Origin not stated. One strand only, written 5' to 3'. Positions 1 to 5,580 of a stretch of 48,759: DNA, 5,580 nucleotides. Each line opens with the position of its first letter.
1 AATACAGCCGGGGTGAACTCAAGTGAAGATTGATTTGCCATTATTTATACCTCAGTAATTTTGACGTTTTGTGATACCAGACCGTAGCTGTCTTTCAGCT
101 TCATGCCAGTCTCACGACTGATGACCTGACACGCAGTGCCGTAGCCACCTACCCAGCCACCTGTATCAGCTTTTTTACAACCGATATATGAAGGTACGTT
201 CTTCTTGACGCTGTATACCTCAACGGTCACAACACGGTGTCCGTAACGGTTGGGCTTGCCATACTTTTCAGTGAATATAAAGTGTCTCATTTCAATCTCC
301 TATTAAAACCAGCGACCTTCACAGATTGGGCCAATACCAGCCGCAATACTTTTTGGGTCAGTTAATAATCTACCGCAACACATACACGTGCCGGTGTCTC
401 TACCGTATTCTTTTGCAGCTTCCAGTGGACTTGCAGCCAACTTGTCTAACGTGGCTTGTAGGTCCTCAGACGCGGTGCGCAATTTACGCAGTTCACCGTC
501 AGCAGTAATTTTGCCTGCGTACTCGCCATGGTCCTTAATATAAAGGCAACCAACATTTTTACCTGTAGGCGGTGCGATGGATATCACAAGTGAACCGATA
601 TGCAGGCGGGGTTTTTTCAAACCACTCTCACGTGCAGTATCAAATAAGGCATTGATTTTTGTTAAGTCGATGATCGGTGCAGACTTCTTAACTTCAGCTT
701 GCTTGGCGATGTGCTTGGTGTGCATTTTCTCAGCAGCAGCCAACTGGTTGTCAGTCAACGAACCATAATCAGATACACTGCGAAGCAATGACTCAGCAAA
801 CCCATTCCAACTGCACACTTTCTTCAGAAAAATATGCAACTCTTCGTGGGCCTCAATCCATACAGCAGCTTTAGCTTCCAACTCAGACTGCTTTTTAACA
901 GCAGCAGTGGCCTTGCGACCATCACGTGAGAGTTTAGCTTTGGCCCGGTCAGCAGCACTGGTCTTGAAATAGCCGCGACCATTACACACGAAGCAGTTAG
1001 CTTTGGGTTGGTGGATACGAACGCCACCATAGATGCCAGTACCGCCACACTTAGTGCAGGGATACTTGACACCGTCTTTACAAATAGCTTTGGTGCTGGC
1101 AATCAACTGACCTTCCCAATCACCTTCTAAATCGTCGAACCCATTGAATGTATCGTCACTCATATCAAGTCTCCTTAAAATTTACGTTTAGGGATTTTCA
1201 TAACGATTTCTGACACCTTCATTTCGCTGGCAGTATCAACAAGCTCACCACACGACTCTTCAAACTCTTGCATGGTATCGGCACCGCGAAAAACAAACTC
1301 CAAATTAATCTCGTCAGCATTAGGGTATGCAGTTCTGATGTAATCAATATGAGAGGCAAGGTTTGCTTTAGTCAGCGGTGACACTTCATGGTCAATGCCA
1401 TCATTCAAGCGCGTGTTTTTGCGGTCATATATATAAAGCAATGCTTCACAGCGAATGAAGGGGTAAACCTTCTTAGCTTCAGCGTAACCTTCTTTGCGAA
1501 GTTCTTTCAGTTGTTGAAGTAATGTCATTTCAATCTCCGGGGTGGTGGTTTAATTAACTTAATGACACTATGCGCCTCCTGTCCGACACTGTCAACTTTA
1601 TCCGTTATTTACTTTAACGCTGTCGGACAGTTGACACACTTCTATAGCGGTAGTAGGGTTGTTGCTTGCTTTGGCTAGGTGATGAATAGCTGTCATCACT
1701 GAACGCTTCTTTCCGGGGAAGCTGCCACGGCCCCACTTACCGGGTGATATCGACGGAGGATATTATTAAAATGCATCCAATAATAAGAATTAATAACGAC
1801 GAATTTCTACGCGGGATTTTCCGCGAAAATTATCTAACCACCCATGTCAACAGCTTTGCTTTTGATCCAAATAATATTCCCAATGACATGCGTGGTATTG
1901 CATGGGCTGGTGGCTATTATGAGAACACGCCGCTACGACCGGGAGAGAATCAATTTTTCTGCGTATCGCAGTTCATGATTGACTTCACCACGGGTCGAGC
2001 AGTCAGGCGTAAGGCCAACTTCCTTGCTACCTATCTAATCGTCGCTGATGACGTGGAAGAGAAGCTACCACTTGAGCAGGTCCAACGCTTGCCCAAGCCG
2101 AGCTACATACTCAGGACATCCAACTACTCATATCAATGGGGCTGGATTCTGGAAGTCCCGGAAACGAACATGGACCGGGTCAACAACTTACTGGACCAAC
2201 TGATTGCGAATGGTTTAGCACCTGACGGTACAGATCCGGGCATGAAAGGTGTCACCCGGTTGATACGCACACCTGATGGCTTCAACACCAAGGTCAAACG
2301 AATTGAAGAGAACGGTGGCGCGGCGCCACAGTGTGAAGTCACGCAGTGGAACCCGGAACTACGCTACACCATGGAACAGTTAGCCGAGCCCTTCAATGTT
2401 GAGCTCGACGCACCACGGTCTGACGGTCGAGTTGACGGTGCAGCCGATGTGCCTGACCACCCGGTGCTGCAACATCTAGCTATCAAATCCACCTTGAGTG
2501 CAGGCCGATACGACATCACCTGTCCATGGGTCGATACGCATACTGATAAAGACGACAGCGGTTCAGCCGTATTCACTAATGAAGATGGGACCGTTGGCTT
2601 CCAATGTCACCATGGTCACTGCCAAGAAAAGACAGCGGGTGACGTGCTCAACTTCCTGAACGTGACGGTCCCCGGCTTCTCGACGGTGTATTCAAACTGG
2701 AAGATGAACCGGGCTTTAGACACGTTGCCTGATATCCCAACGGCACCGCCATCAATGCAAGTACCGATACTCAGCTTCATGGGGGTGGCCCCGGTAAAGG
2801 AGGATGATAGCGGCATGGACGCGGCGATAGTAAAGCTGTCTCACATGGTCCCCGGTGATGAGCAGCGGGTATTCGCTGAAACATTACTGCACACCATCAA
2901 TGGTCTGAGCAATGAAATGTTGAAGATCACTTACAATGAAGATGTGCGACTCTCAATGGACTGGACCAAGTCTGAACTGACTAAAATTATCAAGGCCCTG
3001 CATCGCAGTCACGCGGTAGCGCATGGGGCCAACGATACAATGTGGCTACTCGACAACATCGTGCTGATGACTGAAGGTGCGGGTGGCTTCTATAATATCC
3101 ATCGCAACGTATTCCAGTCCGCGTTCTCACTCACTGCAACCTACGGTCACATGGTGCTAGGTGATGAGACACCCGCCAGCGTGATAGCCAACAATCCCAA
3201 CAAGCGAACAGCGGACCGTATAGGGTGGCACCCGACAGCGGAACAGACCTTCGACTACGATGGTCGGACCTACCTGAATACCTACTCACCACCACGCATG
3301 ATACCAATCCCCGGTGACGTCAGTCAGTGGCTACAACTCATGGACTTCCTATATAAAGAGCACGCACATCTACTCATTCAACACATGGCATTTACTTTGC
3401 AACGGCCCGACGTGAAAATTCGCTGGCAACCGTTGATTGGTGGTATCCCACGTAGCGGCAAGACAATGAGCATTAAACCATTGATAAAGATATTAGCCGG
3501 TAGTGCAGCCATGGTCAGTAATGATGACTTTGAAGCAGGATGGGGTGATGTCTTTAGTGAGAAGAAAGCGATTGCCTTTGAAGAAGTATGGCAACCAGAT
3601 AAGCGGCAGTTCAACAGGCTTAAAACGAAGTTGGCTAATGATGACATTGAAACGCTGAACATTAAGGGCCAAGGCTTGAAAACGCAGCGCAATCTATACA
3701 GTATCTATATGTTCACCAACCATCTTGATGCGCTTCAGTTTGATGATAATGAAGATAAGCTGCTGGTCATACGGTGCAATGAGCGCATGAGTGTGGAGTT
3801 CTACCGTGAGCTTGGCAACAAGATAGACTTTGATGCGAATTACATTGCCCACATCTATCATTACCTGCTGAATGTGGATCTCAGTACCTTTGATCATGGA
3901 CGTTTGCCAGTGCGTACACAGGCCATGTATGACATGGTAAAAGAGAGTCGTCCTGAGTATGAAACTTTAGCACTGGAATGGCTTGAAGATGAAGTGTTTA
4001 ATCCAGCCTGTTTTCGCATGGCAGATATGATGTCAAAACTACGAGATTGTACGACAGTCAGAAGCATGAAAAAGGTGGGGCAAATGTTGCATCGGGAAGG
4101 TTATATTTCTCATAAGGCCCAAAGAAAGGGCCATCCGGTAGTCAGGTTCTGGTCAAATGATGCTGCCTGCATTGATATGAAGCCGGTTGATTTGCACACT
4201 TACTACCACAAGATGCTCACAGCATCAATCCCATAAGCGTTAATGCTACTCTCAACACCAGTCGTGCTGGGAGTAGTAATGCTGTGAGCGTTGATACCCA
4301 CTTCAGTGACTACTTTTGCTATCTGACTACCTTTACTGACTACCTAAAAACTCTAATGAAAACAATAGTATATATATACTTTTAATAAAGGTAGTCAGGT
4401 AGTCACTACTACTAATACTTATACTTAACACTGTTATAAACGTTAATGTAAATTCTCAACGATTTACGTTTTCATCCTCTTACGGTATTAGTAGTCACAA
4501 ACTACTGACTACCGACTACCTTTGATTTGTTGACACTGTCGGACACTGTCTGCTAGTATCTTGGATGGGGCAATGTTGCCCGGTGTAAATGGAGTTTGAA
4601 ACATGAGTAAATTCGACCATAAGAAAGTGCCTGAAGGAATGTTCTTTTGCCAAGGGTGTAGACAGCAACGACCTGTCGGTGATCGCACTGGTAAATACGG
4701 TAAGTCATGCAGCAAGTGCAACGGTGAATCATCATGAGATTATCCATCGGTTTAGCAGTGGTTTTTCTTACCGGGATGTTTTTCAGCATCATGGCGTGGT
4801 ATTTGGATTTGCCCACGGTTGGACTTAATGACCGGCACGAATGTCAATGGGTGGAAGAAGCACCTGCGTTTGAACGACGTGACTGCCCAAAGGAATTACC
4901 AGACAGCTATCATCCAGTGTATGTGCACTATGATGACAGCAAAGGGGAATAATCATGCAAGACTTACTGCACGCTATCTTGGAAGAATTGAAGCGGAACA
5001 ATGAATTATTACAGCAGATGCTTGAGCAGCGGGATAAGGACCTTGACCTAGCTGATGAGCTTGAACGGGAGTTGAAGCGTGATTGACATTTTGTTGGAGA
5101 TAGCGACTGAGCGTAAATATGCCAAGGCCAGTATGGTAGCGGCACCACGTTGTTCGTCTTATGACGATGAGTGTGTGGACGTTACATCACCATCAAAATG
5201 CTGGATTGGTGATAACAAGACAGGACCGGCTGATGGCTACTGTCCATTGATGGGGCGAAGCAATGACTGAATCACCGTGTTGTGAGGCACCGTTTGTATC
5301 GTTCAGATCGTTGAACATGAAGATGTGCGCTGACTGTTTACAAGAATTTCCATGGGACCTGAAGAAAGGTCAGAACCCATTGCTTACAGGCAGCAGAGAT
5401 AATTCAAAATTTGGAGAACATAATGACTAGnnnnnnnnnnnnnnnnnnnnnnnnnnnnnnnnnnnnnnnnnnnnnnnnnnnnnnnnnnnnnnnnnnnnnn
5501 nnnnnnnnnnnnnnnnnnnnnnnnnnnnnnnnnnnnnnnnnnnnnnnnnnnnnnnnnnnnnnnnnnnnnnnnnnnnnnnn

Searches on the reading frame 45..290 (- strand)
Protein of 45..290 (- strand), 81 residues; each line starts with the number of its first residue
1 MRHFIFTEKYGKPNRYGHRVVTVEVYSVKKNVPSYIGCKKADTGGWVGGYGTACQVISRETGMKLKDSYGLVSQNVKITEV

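Call 10: search_protein_families(library=pfam, max_evalue=0.1, proteins=[window:45-290:-])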
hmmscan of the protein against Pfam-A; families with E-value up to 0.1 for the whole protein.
window:45-290:- (81 aa): 0 families

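Call 11: search_protein_families(library=phrogs, max_evalue=0.01, proteins=[window:45-290:-])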
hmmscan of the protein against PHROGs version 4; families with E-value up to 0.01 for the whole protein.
window:45-290:- (81 aa): 1 family
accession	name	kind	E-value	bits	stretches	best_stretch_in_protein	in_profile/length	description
phrog_18334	-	unknown function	5.9e-12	46.7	1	1-81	1-81/81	-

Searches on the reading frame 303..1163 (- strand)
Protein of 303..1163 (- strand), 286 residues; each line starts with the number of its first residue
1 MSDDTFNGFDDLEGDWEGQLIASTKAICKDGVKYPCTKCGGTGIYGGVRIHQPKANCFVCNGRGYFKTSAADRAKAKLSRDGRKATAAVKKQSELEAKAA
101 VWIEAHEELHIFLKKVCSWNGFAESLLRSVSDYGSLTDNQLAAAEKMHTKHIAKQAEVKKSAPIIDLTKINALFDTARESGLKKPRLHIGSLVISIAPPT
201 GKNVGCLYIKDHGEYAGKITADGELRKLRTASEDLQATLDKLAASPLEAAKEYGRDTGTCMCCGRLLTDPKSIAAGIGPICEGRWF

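Call 10: search_protein_families(library=pfam, max_evalue=0.1, proteins=[window:303-1163:-])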
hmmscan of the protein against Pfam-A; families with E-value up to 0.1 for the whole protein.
window:303-1163:- (286 aa): 1 family
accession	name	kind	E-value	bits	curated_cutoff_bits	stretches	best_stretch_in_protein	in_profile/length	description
PF19474.4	DUF6011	-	5.3e-15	55.1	26.6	1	250-285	1-36/37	Family of unknown function (DUF6011)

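Call 11: search_protein_families(library=phrogs, max_evalue=0.01, proteins=[window:303-1163:-])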
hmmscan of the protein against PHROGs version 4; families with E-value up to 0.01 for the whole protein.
window:303-1163:- (286 aa): 9 families
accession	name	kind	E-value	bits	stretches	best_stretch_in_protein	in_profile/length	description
phrog_4046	-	unknown function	8.1e-66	223.5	1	34-286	50-300/301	-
phrog_636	-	unknown function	4.6e-15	57.5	1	175-284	121-231/254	-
phrog_6032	-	unknown function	9.4e-11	42.9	1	239-284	228-273/296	-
phrog_12580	-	unknown function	4.1e-07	30.5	1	246-283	217-254/256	-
phrog_20259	-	unknown function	2.3e-05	25.3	1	235-284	88-136/140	-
phrog_25989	-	unknown function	3.7e-05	24.9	1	259-284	4-29/70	-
phrog_4095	-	unknown function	0.00044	20.9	1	32-81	31-83/234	-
phrog_33386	-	unknown function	0.0033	17.2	1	18-66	109-156/452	-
phrog_27218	-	unknown function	0.0087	16.9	0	103-160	41-102/192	-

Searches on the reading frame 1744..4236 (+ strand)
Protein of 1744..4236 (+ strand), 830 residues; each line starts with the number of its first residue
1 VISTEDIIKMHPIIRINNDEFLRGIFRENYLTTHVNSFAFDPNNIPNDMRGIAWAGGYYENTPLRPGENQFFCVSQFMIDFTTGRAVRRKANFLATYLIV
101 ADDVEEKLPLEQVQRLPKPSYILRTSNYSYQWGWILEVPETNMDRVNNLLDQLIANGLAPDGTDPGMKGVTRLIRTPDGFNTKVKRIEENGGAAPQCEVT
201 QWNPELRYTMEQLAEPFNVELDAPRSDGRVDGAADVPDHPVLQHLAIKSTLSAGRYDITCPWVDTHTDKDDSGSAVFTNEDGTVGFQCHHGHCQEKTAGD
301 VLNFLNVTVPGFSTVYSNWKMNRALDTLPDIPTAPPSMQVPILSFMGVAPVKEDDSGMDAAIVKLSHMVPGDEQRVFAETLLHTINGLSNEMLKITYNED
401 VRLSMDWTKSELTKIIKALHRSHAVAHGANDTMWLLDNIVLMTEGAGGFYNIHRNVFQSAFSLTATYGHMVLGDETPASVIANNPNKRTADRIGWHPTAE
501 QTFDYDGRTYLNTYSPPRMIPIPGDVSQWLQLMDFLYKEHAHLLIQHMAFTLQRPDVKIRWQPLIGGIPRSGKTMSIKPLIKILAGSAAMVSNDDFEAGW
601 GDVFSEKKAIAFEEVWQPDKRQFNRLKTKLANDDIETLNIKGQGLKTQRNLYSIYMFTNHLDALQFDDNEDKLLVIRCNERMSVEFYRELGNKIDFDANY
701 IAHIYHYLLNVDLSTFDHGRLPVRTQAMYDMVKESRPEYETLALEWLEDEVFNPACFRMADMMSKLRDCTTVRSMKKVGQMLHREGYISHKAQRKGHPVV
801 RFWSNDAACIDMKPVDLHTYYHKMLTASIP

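Call 10: search_protein_families(library=pfam, max_evalue=0.1, proteins=[window:1744-4236:+])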
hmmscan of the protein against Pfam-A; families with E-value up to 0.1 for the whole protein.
window:1744-4236:+ (830 aa): 2 families
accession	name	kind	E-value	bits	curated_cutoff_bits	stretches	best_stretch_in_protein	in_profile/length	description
PF19263.5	DUF5906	-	4.7e-05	24.5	27.6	1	566-670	3-110/114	Family of unknown function (DUF5906)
PF16793.10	RepB_primase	-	0.00084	19.7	24.3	1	97-220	65-182/186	RepB DNA-primase N-terminal domain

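Call 11: search_protein_families(library=phrogs, max_evalue=0.01, proteins=[window:1744-4236:+])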
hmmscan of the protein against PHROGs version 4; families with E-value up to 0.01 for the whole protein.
window:1744-4236:+ (830 aa): 6 families
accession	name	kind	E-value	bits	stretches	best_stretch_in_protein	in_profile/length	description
phrog_1156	-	DNA, RNA and nucleotide metabolism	2.5e-14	53.8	1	452-768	472-766/855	DNA primase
phrog_4861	-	DNA, RNA and nucleotide metabolism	4.1e-13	50.3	1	54-297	52-327/358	DNA primase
phrog_1829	-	DNA, RNA and nucleotide metabolism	5.6e-08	32.4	1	524-742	466-686/772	DNA primase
phrog_3123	-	unknown function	6e-06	26.1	1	88-221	78-198/583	-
phrog_9765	-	DNA, RNA and nucleotide metabolism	1.7e-05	24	1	531-707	595-777/939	DNA primase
phrog_16950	-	DNA, RNA and nucleotide metabolism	0.0083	15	0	243-307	264-332/843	DNA primase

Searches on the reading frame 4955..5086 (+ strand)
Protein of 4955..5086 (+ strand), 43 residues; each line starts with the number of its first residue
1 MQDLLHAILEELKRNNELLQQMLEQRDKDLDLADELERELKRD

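Call 77: search_protein_families(library=pfam, max_evalue=0.1, proteins=[window:4955-5086:+])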
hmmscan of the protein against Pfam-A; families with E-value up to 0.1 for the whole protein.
window:4955-5086:+ (43 aa): 2 families
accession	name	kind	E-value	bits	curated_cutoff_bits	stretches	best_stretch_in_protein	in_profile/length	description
PF13974.11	YebO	-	0.014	16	27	1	3-30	29-56/80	YebO-like protein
PF14760.11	Rnk_N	-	0.086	13.7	23.7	1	19-42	13-37/41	Rnk N-terminus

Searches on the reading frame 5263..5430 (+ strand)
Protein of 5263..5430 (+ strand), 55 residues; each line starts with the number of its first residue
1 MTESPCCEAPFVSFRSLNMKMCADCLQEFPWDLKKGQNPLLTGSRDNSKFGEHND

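Call 77: search_protein_families(library=pfam, max_evalue=0.1, proteins=[window:5263-5430:+])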
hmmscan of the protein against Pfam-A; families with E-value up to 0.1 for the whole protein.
window:5263-5430:+ (55 aa): 2 families
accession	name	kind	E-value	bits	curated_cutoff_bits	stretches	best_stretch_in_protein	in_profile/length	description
PF11703.13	UPF0506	-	0.0055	17.5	23.2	1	4-27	14-37/59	UPF0506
PF03943.19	TAP_C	-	0.035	14.1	21.3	1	16-35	11-30/49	TAP C-terminal domain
